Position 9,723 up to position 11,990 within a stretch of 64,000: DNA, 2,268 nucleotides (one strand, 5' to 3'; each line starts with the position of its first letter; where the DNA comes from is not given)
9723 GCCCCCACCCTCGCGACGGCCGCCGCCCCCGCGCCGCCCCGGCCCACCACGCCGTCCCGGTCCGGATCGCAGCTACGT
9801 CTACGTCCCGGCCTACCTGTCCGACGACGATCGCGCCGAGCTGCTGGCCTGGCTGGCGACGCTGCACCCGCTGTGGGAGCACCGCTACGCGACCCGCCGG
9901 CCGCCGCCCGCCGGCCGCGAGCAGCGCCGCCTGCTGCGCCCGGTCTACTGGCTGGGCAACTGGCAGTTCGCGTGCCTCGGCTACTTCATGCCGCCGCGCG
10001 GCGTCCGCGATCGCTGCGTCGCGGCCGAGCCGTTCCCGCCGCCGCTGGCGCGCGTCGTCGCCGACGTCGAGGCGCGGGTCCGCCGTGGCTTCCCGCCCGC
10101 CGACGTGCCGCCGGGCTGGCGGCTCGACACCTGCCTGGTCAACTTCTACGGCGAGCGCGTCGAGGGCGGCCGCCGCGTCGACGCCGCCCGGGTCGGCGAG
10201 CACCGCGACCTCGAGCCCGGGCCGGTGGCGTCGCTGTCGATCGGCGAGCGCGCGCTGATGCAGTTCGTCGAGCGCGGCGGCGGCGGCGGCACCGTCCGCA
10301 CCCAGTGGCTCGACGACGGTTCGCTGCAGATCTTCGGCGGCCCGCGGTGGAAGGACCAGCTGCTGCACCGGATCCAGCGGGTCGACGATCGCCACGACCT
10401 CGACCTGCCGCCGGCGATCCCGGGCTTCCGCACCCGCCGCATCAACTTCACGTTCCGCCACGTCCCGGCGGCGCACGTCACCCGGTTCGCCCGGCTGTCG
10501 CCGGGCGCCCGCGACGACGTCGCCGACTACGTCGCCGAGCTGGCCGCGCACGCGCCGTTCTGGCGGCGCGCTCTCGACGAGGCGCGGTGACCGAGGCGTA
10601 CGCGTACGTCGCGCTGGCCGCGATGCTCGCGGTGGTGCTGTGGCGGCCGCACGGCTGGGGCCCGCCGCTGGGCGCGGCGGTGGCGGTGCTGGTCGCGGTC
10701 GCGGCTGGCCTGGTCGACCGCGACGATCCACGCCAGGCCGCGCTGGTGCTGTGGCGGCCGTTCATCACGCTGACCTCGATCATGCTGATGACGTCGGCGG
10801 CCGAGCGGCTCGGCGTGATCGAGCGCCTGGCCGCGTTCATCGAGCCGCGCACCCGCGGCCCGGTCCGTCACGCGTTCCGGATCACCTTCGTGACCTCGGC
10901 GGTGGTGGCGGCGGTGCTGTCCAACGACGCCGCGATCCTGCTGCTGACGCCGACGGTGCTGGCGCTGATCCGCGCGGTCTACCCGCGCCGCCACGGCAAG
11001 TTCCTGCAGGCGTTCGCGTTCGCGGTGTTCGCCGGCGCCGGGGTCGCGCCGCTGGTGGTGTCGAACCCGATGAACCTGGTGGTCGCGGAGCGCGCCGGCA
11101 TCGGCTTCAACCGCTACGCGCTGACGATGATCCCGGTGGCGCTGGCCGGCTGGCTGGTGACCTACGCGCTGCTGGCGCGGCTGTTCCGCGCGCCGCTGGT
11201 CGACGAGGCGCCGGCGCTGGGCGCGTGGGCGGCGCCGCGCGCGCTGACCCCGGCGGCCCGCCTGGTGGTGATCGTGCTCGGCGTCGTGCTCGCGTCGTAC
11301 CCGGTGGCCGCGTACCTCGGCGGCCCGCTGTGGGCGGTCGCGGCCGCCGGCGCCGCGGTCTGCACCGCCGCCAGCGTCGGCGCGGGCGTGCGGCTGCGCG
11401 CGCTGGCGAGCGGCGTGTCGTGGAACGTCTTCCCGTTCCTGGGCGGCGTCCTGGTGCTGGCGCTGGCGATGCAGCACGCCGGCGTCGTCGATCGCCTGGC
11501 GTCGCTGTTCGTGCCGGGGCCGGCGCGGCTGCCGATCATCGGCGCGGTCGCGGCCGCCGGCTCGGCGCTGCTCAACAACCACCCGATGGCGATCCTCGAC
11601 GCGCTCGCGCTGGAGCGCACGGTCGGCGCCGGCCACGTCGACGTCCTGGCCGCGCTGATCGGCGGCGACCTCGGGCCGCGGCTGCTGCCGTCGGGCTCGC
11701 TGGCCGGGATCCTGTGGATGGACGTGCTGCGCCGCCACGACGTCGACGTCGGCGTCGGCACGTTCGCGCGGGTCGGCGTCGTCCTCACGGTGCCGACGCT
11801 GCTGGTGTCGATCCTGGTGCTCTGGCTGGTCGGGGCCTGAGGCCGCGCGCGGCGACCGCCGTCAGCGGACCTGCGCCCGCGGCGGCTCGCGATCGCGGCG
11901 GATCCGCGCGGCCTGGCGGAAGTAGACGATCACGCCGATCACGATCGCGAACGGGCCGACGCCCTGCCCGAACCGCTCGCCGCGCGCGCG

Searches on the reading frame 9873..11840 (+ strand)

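Call 98: search_protein_families(library=pfam, proteins=[window:9873-11840:+], max_evalue=0.001)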
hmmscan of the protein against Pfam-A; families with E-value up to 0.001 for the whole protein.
window:9873-11840:+ (655 aa): 2 families
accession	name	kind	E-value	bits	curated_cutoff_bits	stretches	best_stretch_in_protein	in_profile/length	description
PF02040.21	ArsB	-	4.4e-37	128.9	22.2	1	251-651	9-420/423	Arsenical pump membrane protein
PF03600.22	CitMHS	-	2.5e-28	99.6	31.9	1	268-588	12-322/336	Citrate transporter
